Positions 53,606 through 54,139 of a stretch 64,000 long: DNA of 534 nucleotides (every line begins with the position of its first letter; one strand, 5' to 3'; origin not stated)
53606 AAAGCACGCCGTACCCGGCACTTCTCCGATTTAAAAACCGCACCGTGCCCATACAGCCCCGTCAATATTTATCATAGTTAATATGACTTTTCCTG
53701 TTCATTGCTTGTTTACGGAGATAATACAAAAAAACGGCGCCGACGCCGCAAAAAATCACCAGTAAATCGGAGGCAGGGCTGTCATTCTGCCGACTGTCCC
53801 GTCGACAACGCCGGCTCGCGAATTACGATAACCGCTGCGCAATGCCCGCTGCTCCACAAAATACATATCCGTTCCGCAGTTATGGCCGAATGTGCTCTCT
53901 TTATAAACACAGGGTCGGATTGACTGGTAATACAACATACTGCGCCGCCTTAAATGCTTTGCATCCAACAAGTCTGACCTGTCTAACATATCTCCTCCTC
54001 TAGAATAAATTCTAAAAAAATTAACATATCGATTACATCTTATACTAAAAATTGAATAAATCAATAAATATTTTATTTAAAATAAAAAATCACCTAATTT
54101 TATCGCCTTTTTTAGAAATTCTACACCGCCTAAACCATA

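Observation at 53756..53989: Unannotated small ORF with consensus Shine-Dalgarno upstream of ABC exporter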

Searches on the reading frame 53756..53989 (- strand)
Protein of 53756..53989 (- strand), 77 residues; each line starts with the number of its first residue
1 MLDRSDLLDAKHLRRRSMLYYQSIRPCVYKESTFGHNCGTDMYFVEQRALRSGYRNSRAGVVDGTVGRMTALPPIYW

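Call 6: search_protein_families(library=pfam, proteins=[window:53756-53989:-], max_evalue=0.1)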
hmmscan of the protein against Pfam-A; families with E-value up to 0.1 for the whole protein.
window:53756-53989:- (77 aa): 0 families

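Call 7: find_homologous_proteins(query=window:53756-53989:-, max_evalue=0.01)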
Query window:53756-53989:- (77 aa): 7 proteins with E <= 0.01 among 9 candidates.
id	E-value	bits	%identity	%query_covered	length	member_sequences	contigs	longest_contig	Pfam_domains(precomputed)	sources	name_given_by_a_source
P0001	6.9e-46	171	99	100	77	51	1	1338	-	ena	-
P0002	7.8e-34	133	79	100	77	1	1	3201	-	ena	-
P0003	1.4e-33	132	98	78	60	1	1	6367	-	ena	-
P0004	2.2e-31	125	89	83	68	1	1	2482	-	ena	-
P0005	1.3e-25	107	96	66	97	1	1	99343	-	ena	-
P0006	2.8e-24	102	92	69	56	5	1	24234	-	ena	-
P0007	1.6e-21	93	88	65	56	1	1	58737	-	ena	-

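Call 11: find_encoding_contigs(protein=P0005, flank=6000, max_places=3)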
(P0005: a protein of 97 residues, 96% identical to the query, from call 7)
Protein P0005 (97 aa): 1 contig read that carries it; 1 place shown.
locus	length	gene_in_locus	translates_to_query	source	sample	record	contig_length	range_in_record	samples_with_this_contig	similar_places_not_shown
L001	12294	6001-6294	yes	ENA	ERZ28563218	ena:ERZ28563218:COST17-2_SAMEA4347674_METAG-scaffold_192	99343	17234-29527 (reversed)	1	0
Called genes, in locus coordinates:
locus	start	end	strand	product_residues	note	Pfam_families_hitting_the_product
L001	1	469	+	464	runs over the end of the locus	-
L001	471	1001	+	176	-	PF13420:Acetyltransf_4 (weak), PF00583:Acetyltransf_1, PF13673:Acetyltransf_10, PF13508:Acetyltransf_7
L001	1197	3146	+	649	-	PF00005:ABC_tran, PF13304:AAA_21 (weak), PF02463:SMC_N (weak)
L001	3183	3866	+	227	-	PF01966:HD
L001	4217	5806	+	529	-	-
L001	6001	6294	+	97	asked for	-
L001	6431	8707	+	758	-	PF00005:ABC_tran, PF02463:SMC_N (weak), PF13304:AAA_21 (weak)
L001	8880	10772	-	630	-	PF00664:ABC_membrane, PF00005:ABC_tran, PF02463:SMC_N (weak)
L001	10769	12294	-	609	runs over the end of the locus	PF00664:ABC_membrane, PF00005:ABC_tran, PF02463:SMC_N (weak)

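Call 12: find_encoding_contigs(protein=P0007, flank=6000, max_places=3)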
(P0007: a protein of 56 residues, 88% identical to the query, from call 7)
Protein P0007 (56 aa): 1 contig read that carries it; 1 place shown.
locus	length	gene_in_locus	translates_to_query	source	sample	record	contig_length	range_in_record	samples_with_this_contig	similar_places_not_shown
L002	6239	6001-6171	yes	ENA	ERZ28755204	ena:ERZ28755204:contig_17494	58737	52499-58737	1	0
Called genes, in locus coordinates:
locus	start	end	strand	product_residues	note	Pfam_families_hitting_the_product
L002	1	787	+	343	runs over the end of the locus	-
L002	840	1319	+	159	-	PF13420:Acetyltransf_4 (weak), PF00583:Acetyltransf_1, PF13673:Acetyltransf_10, PF13508:Acetyltransf_7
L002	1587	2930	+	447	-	-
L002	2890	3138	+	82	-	-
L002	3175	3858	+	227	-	PF01966:HD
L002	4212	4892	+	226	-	-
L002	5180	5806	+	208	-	-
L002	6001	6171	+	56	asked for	-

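Call 13: find_encoding_contigs(protein=P0006, flank=6000, max_places=3)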
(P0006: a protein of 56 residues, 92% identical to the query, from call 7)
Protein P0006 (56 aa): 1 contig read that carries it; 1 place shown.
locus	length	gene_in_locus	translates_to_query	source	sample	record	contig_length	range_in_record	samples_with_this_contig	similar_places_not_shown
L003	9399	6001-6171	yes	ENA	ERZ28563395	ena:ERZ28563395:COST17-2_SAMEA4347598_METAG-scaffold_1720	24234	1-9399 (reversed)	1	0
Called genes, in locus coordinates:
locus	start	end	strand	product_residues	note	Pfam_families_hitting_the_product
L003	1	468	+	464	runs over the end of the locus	-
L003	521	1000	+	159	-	PF13420:Acetyltransf_4 (weak), PF00583:Acetyltransf_1, PF13673:Acetyltransf_10, PF13508:Acetyltransf_7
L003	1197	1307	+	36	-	-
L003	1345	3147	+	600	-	PF00005:ABC_tran, PF13304:AAA_21 (weak), PF02463:SMC_N (weak)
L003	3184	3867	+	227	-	PF01966:HD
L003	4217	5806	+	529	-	-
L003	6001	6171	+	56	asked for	-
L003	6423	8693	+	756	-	PF00005:ABC_tran, PF02463:SMC_N (weak), PF13304:AAA_21 (weak)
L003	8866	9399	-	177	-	?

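Call 14: find_encoding_contigs(protein=P0002, flank=6000, max_places=3)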
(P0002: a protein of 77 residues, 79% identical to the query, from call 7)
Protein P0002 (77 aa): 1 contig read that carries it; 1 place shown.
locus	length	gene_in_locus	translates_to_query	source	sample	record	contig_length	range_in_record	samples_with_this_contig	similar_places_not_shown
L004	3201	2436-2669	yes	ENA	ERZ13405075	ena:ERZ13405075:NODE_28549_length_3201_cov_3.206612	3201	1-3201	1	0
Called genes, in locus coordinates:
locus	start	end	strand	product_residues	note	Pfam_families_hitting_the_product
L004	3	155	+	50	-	?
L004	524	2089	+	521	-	-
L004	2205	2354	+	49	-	-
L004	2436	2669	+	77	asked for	-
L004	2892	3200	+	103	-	?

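Call 15: find_encoding_contigs(protein=P0004, flank=6000, max_places=3)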
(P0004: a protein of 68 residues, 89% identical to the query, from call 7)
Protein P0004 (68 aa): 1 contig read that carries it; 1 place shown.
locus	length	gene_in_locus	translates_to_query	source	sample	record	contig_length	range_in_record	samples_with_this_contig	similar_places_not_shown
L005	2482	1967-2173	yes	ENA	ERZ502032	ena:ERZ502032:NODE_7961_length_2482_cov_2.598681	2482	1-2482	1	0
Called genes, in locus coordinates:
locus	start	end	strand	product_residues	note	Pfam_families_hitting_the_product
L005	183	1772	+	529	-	-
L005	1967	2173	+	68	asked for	-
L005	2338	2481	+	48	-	?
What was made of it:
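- Both lesions may be errors (calls 12, 15).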

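Call 16: find_encoding_contigs(protein=P0003, flank=6000, max_places=3)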
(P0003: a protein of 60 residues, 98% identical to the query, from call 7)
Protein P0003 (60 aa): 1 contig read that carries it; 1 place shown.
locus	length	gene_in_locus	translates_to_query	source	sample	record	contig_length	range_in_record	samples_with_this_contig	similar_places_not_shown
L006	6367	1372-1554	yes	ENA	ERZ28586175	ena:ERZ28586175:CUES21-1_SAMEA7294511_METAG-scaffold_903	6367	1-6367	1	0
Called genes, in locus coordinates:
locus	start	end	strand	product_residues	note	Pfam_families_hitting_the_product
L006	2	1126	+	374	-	?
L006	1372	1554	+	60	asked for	-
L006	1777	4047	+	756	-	PF00005:ABC_tran, PF02463:SMC_N (weak), PF13304:AAA_21 (weak)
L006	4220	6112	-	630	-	PF00664:ABC_membrane, PF00005:ABC_tran, PF02463:SMC_N (weak)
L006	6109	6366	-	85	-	?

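Call 17: find_encoding_contigs(protein=P0001, flank=6000, max_places=6)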
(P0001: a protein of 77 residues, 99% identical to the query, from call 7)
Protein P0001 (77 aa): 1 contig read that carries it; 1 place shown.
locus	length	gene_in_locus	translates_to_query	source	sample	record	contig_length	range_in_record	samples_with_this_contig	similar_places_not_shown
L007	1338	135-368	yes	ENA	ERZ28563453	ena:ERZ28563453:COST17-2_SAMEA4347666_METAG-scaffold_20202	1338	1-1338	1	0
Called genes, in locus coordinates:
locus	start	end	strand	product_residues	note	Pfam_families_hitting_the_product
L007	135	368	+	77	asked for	-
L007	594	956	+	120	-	-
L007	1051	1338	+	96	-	?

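Call 24: search_protein_families(library=ncbifam, proteins=[window:53756-53989:-], max_evalue=0.01)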
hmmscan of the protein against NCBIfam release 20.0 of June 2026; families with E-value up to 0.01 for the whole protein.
window:53756-53989:- (77 aa): 0 families

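Call 25: find_related_loci(query=A3, collection=genome_contigs, flank=6000)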
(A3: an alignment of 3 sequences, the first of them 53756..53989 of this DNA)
Query A3 (77 aa) in genome_contigs; peptide patterns used: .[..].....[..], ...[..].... (x = any residue, [..] = any of these).
37 stretches matched a pattern; 1 encode a relative of the query (tblastn E <= 1e-3); 1 distinct loci.
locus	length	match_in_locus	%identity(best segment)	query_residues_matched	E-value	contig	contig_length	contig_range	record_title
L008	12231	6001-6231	99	1-77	2e-51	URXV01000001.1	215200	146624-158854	uncultured Rickettsiales bacterium isolate UMGS1453 genome assembly, contig: NODE_6_length_215200_cov_8.100727, whole ge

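Call 27: find_related_loci(query=A3, collection=metagenome_contigs, flank=3000)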
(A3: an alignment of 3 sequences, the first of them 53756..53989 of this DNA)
Query A3 (77 aa) in metagenome_contigs; peptide patterns used: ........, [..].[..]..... (x = any residue, [..] = any of these).
157 stretches matched a pattern; 12 encode a relative of the query (tblastn E <= 1e-3); 12 distinct loci.
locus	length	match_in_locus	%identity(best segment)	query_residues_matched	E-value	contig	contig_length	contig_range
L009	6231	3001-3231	100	1-77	5e-51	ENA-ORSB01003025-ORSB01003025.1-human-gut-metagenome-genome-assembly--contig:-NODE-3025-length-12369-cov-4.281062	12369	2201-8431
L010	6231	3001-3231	100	1-77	5e-51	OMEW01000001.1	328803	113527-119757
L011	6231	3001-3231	100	1-77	5e-51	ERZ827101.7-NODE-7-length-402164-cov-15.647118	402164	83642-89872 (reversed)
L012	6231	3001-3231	100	1-77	5e-51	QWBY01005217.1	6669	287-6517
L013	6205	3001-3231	100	1-77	5e-51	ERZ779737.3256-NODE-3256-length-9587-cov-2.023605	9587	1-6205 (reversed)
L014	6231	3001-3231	100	1-77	5e-51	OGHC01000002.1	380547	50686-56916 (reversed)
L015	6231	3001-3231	100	1-77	5e-51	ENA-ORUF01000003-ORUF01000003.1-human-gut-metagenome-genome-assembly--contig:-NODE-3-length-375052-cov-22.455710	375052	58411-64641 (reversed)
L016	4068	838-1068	100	1-77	5e-51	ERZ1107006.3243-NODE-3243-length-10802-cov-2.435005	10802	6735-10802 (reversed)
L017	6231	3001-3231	100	1-77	5e-51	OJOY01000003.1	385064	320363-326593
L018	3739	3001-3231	100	1-77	5e-51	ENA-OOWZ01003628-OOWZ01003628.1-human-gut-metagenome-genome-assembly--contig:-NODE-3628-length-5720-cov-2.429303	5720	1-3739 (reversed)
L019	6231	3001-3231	99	1-77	1e-50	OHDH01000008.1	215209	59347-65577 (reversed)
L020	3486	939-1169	99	1-77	2e-50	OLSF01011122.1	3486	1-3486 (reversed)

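Call 30: search_protein_representatives(alignment_id=A3)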
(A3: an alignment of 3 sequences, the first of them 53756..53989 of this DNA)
Query: 3 sequences, 77 profile positions. Proteins with E-value up to 0.001 (for the whole library): 9; up to 1e-10: 7; up to 1e-30: 1. The best 9 are listed.
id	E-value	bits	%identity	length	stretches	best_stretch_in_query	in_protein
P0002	2.6e-48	177.9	-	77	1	1-77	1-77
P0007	4.7e-26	106.6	-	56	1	1-50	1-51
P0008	3.0e-20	88.0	-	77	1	1-77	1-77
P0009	6.2e-16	74.2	-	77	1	1-77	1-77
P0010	2.4e-15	72.3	-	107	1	2-77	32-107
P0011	3.8e-14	68.5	-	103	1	1-58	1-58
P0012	2.0e-11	59.8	-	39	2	56-77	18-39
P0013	4.2e-07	45.9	-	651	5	44-75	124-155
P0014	5.1e-05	39.2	-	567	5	24-43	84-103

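Call 32: find_encoding_contigs(protein=P0008, flank=6000, max_places=3)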
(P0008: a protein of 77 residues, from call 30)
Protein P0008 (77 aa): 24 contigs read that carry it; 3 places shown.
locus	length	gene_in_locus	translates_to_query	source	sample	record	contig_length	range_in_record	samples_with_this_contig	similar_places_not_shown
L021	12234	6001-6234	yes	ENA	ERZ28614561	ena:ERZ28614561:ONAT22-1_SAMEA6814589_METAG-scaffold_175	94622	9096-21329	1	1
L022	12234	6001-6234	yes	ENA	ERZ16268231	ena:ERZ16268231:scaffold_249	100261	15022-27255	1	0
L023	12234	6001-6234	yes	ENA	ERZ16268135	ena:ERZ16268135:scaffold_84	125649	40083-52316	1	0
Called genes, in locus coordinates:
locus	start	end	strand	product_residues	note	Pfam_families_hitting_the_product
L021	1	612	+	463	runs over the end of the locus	-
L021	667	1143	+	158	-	PF13420:Acetyltransf_4 (faint), PF00583:Acetyltransf_1, PF13673:Acetyltransf_10, PF13508:Acetyltransf_7, PF08445:FR47 (faint)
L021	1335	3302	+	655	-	PF02463:SMC_N (weak), PF00005:ABC_tran, PF13304:AAA_21 (faint)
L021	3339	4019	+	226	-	PF01966:HD (faint)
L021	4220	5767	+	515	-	-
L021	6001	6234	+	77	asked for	-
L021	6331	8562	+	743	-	PF02463:SMC_N (faint), PF00005:ABC_tran, PF13304:AAA_21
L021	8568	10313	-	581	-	PF00664:ABC_membrane, PF00005:ABC_tran, PF02463:SMC_N (weak)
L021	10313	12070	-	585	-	PF00664:ABC_membrane, PF00005:ABC_tran, PF02463:SMC_N (weak)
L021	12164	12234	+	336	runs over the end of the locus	PF13524:Glyco_trans_1_2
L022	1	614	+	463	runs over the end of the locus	-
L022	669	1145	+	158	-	PF13527:Acetyltransf_9 (weak), PF13420:Acetyltransf_4 (weak), PF00583:Acetyltransf_1, PF13673:Acetyltransf_10, PF13508:Acetyltransf_7, PF08445:FR47 (weak)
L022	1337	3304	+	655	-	PF02463:SMC_N (weak), PF00005:ABC_tran, PF13304:AAA_21 (faint)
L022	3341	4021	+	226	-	PF01966:HD (faint)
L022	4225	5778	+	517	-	-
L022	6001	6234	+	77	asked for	-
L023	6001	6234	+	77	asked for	-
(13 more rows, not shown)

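Call 33: find_encoding_contigs(protein=P0009, flank=6000, max_places=3)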
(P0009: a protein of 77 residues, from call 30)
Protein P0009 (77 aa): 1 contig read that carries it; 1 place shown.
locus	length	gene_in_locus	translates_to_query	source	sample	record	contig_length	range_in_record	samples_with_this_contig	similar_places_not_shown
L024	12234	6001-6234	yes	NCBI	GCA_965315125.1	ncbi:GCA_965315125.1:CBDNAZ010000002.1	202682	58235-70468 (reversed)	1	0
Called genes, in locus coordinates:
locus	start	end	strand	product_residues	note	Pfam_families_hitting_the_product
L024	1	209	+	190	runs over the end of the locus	PF00333:Ribosomal_S5, PF03719:Ribosomal_S5_C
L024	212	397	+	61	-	PF00327:Ribosomal_L30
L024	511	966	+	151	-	PF00828:Ribosomal_L27A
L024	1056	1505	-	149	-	-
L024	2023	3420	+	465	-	-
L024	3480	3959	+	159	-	PF00583:Acetyltransf_1, PF13673:Acetyltransf_10, PF13508:Acetyltransf_7, PF08445:FR47 (weak)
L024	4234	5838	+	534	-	-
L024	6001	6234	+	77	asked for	-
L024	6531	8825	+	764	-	PF00005:ABC_tran, PF02463:SMC_N (faint), PF13304:AAA_21 (faint)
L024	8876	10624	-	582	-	PF00664:ABC_membrane, PF00005:ABC_tran, PF02463:SMC_N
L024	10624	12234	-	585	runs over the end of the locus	PF00664:ABC_membrane (weak), PF00005:ABC_tran, PF02463:SMC_N (weak)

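Call 34: find_encoding_contigs(protein=P0010, flank=6000, max_places=2)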
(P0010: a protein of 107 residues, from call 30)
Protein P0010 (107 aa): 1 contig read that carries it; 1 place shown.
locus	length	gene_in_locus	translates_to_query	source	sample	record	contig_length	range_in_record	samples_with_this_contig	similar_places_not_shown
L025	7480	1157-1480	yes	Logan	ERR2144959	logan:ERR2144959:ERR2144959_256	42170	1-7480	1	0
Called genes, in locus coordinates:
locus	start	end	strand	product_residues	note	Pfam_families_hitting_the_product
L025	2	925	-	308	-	?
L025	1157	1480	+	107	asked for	-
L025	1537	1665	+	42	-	-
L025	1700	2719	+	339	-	PF13524:Glyco_trans_1_2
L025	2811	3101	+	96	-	PF00166:Cpn10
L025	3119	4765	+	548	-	PF00118:Cpn60_TCP1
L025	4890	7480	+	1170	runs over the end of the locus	PF25783:BigA_beta (faint), PF03797:Autotransporter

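Call 35: find_encoding_contigs(protein=P0011, flank=6000, max_places=2)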
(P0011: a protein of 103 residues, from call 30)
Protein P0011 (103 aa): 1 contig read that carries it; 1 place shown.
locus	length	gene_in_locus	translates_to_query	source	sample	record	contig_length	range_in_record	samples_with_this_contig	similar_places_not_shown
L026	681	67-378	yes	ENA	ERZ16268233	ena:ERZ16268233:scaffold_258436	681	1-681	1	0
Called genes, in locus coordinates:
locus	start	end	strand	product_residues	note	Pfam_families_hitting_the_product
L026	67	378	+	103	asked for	-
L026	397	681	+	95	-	?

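Call 41: search_solved_structures(query=A5, max_evalue=1)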
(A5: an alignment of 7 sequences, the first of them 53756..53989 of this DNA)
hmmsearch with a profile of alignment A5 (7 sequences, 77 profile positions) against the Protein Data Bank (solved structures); distinct sequences matched with E-value up to 1: 0.

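Call 42: search_protein_families(library=pfam, alignment_id=A5, max_evalue=1)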
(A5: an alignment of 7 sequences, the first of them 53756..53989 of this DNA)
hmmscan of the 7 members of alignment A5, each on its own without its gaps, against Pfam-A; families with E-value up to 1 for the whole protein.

A. member 1, window:53756-53989:- (77 aa): 0 families

B. families by the number of members that match (of 7 scanned): 3 families
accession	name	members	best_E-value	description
PF02631.22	RecX_HTH2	1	0.12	RecX, second three-helix domain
PF05176.20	ATP-synt_10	1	0.17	ATP10 protein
PF05078.17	DUF679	1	0.33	Protein of unknown function (DUF679)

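Call 46: predict_structure(alignment_id=A6)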
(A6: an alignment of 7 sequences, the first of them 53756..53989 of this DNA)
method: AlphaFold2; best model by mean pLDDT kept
length: 77 residues; sequences in the alignment: 7
mean_pLDDT: 44.9   pTM: 0.17
mean pLDDT of the five models: 44.9, 43.4, 42.5, 38.9, 38.1
residues with pLDDT >= 90: 0; 70-90: 0; 50-70: 7; < 50: 70
segments of 3 or more residues with pLDDT < 50: 1-4, 6-8, 14-75
pLDDT, mean of each block of 10 residues (from residue 1): 48 48 44 45 45 44 42 43
secondary structure, 60 per line:
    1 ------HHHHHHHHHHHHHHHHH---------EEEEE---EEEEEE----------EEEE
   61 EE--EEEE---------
elements in order: H7-23 E33-37 E41-46 E57-62 E65-68
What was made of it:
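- The AlphaFold model of the small protein is uninformative, with mean pLDDT 45 (call 46).
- Tried and rejected: AlphaFold2 on a 7-sequence alignment gave pLDDT 45, so no fold search was attempted (call 46).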

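Call 52: search_protein_families(library=padloc, proteins=[window:53756-53989:-], max_evalue=0.001)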
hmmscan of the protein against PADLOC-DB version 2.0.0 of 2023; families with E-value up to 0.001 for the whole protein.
window:53756-53989:- (77 aa): 0 families

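Call 53: search_protein_families(library=phrogs, proteins=[window:53756-53989:-, P0008, P0009], max_evalue=0.01)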
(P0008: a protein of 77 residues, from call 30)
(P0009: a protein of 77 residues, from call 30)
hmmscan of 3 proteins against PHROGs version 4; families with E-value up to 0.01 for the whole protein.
window:53756-53989:- (77 aa): 0 families

P0008 (77 aa): 0 families

P0009 (77 aa): 0 families
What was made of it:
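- Tried and rejected: The small protein, alone or as an alignment, has no match in Pfam, NCBIfam, PADLOC, PHROGs or PDB sequences (calls 6, 24, 41, 42, 52, 53).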

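Call 54: find_homologous_proteins(query=A5, max_evalue=0.01)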
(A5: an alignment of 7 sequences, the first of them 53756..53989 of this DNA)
Query A5 (7 sequences) (77 aa, profile of the alignment): 16 proteins with E <= 0.01 among 341 candidates.
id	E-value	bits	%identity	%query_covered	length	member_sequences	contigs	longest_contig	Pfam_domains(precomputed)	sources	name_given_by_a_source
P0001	2.0e-41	158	99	100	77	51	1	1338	-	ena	-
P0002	1.3e-36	142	79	100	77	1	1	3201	-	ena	-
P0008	6.8e-35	137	55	100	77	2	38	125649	-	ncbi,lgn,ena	-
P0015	6.8e-35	137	61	100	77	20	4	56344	-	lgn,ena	-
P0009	1.7e-33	132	45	100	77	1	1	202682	-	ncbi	-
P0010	3.3e-32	128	41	99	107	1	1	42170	-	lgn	-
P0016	6.1e-31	124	58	100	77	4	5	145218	-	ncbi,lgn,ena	-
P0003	7.4e-30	121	98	78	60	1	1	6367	-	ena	-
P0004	1.9e-29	119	89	83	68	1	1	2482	-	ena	-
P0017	2.8e-26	109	53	100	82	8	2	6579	-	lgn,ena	-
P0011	1.0e-24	104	53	77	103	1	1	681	-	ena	-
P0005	2.1e-23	100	96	66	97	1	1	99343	-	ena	-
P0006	1.2e-21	94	92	69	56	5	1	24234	-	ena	-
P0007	1.6e-18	84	88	65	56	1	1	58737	-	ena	-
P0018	6.7e-13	66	100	47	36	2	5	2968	-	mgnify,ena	-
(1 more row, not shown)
